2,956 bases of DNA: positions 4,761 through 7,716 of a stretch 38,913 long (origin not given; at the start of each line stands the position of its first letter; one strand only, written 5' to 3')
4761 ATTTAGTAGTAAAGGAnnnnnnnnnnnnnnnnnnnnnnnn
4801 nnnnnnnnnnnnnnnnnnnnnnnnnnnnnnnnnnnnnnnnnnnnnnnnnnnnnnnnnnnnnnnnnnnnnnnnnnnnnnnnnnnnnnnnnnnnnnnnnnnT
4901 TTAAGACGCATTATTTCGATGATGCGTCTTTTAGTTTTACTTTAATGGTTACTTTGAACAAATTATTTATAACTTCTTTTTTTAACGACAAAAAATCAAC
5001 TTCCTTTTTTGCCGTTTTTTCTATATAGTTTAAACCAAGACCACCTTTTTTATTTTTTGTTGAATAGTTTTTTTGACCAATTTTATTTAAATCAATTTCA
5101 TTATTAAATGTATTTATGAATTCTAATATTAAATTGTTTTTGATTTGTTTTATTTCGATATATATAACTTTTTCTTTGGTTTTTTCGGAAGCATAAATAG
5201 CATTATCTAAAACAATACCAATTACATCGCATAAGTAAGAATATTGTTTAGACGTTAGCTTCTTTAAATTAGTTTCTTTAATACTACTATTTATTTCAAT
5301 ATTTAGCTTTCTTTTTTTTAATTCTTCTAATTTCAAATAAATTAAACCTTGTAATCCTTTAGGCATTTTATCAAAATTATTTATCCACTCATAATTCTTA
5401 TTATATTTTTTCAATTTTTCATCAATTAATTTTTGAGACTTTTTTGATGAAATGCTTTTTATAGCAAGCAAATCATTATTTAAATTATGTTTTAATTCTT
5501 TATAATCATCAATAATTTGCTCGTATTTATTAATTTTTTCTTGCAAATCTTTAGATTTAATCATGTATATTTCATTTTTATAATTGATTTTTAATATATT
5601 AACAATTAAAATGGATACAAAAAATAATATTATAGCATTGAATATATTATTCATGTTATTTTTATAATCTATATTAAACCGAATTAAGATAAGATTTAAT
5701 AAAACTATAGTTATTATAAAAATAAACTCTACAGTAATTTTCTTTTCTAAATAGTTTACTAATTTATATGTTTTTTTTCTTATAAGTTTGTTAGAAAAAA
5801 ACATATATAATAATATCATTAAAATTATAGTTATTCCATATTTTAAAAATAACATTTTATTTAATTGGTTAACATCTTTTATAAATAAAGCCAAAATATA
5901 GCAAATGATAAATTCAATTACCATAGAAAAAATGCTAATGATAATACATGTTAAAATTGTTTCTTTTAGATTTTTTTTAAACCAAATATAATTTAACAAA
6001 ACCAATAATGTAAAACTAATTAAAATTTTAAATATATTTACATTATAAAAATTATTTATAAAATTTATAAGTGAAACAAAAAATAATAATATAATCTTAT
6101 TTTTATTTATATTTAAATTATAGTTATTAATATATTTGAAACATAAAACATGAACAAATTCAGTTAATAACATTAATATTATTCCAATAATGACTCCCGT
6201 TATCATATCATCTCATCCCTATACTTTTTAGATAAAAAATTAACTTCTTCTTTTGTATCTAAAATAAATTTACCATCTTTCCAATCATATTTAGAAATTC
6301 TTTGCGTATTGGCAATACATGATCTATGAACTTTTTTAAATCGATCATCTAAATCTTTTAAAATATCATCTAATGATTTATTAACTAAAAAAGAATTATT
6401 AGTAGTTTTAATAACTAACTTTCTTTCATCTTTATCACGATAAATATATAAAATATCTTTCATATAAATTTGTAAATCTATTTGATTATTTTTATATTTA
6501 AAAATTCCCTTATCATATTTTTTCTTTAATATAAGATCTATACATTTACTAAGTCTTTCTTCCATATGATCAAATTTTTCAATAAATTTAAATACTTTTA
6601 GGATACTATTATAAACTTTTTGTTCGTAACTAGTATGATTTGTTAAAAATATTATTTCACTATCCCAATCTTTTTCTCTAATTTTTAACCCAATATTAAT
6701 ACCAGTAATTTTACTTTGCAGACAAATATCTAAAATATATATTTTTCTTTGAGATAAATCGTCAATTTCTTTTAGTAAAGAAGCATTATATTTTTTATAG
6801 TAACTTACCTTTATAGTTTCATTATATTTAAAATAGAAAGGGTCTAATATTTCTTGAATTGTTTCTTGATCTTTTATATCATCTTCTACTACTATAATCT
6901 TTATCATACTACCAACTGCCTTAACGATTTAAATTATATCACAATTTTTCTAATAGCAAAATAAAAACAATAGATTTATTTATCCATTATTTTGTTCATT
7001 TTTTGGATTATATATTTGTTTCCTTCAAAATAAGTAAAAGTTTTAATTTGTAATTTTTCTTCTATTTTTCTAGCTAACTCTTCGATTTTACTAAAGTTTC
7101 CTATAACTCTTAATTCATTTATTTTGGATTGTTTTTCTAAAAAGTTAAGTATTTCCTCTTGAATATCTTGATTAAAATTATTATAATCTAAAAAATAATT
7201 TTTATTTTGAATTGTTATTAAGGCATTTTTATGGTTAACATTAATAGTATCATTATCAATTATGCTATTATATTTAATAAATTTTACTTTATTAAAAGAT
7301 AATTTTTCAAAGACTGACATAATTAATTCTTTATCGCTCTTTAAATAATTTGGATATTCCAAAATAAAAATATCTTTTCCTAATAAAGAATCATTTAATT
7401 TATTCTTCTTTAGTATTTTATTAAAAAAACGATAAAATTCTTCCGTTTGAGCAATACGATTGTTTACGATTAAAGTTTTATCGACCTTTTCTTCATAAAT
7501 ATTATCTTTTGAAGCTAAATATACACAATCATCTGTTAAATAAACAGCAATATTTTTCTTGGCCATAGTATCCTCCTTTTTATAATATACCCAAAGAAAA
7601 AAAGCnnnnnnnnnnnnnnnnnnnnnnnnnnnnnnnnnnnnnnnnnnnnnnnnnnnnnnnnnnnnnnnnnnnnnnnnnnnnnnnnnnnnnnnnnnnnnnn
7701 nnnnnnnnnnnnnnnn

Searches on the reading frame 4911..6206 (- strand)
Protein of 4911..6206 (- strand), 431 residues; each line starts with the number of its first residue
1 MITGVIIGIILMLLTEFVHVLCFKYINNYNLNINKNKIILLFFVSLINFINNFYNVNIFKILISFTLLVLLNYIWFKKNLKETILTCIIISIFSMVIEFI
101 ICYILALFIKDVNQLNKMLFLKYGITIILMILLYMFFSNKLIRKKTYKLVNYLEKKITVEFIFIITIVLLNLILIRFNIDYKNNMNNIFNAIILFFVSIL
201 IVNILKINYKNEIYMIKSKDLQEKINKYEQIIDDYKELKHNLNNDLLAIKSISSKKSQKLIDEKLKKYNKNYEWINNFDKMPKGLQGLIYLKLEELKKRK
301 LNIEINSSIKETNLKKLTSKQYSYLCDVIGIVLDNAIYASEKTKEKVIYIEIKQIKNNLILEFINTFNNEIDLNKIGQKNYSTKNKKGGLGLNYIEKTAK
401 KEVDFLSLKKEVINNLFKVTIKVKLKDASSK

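Call 3: search_protein_families(library=pfam, proteins=[window:4911-6206:-], max_evalue=1)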
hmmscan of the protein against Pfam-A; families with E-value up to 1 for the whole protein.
window:4911-6206:- (431 aa): 3 families
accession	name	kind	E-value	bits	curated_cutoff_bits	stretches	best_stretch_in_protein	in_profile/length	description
PF14501.12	HATPase_c_5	-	3.8e-11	43.2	22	1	325-422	6-100/102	GHKL domain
PF02518.31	HATPase_c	-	0.12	13.2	26.4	1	325-400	6-85/111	Histidine kinase-, DNA gyrase B-, and HSP90-like ATPase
PF15611.11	EH_Signature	-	0.23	11.1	27.5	1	191-279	341-421/423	EH_Signature domain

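Call 4: search_protein_families(library=ncbifam, proteins=[window:4911-6206:-], max_evalue=1)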
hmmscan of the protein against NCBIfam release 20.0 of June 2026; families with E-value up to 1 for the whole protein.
window:4911-6206:- (431 aa): 1 family
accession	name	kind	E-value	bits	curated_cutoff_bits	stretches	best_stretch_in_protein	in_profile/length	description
NF046015.1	HisKinAgrCStaph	equivalog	0.0012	18.2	500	1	21-404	11-398/414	quorum-sensing sensor histidine kinase AgrC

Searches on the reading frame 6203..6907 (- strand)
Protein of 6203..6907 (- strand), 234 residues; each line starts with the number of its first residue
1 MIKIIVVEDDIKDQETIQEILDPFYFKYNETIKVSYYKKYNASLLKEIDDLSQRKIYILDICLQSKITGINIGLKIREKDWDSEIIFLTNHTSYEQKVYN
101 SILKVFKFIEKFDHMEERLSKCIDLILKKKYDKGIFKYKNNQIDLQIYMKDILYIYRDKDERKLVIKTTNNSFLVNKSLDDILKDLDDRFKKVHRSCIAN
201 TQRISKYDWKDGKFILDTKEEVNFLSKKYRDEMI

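Call 3: search_protein_families(library=pfam, proteins=[window:6203-6907:-], max_evalue=1)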
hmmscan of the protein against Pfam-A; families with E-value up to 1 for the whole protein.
window:6203-6907:- (234 aa): 3 families
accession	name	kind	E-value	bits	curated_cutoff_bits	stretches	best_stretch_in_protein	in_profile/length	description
PF04397.21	LytTR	-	2e-14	54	22.6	1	147-232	6-92/98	LytTr DNA-binding domain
PF00072.30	Response_reg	-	8.1e-06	26.4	30.2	1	4-112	1-100/111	Response regulator receiver domain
PF22830.1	CATSPERB_head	-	0.0043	17.1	27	1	83-181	47-137/179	CATSPERB head domain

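Call 4: search_protein_families(library=ncbifam, proteins=[window:6203-6907:-], max_evalue=1)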
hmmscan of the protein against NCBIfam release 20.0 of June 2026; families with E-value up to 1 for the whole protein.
window:6203-6907:- (234 aa): 3 families
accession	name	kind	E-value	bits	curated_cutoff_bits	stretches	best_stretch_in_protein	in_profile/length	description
NF046049.1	quorum_RR_AgrA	equivalog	1.8e-15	57.2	400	1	2-221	1-227/238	quorum-sensing response regulator AgrA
NF051870.1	NAssimRespRegNtrX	equivalog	0.0033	16.4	600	1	3-115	3-108/452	nitrogen assimilation response regulator NtrX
NF051457.1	acryl_TF_AcuR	equivalog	0.025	13.8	247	1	155-233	57-135/204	acrylate utilization transcriptional regulator AcuR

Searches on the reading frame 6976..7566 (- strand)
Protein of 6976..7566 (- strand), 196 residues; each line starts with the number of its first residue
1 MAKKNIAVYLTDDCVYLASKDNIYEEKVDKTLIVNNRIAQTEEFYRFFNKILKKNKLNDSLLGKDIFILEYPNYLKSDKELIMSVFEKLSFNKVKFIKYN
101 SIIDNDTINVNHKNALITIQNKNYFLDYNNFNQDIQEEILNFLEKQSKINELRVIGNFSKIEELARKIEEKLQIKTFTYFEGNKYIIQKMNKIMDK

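Call 3: search_protein_families(library=pfam, proteins=[window:6976-7566:-], max_evalue=1)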
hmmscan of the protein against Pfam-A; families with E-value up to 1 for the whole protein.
window:6976-7566:- (196 aa): 2 families
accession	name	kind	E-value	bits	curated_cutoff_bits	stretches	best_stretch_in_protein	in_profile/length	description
PF03352.18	Adenine_glyco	-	0.16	12.2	25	1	87-180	56-152/177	Methyladenine glycosylase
PF22144.1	Fungal_virus_P2_C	-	0.28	10.4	26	1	122-195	206-280/456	Fungal virus Capsid protein, C-terminal domain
